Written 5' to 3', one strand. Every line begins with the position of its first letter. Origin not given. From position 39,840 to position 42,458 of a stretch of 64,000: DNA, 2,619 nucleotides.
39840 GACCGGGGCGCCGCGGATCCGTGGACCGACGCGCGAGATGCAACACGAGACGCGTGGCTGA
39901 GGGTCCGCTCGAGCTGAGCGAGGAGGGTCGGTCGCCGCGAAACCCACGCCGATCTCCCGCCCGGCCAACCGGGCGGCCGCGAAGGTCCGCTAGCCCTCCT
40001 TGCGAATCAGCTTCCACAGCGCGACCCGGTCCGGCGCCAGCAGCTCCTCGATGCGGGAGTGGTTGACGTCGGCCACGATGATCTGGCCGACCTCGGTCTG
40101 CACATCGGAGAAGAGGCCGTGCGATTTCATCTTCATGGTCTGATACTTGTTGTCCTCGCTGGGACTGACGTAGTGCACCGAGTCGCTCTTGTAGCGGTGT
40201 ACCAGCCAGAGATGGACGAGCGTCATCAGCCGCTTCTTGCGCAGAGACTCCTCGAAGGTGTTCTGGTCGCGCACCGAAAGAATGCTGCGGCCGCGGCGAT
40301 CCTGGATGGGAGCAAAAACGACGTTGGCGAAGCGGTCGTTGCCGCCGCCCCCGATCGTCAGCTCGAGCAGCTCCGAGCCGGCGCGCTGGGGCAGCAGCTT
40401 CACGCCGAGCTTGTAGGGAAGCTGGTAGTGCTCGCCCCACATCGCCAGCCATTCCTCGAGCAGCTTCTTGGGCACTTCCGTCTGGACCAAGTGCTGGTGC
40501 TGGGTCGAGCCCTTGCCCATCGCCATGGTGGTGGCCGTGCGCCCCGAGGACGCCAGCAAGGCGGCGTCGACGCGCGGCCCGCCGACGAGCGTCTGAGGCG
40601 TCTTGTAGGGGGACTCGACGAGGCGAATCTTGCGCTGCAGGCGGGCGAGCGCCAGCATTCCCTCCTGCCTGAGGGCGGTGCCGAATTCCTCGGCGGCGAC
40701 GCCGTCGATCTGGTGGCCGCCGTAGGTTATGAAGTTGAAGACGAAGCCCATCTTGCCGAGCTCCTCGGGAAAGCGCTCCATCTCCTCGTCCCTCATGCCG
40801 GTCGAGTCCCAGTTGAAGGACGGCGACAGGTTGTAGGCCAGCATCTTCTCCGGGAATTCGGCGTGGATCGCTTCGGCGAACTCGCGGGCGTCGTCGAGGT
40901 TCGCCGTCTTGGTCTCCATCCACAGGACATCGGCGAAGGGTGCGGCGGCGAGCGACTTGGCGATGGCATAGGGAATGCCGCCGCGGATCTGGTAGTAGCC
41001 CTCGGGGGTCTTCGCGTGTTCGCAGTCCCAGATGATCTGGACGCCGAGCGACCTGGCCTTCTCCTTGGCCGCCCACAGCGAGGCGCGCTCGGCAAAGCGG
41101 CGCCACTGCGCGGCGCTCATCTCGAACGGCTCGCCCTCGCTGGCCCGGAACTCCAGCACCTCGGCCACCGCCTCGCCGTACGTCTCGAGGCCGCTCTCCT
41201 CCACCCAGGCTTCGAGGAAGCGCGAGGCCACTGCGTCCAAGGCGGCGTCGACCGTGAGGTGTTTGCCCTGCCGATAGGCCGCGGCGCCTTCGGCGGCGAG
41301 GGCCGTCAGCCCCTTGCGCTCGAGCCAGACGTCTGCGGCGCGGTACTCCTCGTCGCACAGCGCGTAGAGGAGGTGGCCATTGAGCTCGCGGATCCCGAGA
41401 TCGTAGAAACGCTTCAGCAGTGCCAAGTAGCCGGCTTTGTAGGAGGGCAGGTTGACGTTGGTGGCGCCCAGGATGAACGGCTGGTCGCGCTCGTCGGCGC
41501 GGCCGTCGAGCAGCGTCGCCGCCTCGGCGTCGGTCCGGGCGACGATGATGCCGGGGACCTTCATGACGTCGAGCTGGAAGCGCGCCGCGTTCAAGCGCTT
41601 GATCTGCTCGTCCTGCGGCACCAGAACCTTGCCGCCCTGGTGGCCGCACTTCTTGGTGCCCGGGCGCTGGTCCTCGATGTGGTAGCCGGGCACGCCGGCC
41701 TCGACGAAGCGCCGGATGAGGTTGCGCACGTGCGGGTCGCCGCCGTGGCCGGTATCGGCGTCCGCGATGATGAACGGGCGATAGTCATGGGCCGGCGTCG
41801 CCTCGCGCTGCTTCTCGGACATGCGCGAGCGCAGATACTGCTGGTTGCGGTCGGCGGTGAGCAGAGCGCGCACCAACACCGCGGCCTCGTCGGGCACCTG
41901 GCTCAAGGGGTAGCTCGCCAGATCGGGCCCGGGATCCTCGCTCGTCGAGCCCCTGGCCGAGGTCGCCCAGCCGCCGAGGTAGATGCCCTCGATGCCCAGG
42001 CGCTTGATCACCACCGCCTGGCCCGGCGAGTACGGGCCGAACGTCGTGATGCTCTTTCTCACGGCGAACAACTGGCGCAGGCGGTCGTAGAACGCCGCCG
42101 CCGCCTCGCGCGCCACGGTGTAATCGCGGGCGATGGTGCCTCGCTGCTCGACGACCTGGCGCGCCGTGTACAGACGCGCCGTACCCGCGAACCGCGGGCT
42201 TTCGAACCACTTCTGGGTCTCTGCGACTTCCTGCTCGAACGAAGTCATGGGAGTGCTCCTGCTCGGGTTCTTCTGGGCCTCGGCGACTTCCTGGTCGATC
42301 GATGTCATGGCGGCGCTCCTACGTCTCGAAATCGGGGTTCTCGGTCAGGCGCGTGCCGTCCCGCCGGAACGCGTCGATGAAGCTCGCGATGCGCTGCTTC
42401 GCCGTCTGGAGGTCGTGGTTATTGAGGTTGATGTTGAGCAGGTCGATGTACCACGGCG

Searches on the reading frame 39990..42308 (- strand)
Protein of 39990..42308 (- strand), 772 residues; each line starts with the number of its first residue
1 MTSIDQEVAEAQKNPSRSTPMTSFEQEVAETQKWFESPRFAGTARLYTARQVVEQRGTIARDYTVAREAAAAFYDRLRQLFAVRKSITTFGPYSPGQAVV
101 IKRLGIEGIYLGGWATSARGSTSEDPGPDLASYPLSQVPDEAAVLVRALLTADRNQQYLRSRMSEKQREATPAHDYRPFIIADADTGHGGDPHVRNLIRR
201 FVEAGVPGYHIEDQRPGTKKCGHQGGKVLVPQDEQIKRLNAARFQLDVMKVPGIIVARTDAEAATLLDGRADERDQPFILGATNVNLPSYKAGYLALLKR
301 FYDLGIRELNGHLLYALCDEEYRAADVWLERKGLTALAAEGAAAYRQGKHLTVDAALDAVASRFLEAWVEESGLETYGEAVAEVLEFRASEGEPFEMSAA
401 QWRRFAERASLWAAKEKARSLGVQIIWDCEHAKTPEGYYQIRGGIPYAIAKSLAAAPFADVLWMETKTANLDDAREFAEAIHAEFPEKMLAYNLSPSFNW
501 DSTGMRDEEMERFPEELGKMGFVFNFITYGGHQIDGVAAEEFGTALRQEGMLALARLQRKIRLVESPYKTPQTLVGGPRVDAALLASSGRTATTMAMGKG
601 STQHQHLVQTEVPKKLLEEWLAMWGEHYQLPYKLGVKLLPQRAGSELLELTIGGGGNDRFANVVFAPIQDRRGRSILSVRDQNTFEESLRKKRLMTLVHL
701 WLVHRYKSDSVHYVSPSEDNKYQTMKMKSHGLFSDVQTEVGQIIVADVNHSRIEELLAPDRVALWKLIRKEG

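Call 12: find_encoding_contigs(protein=window:39990-42308:-, flank=10000, max_places=6)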
Protein window:39990-42308:- (772 aa): no gene with exactly this product is on record in the collection.
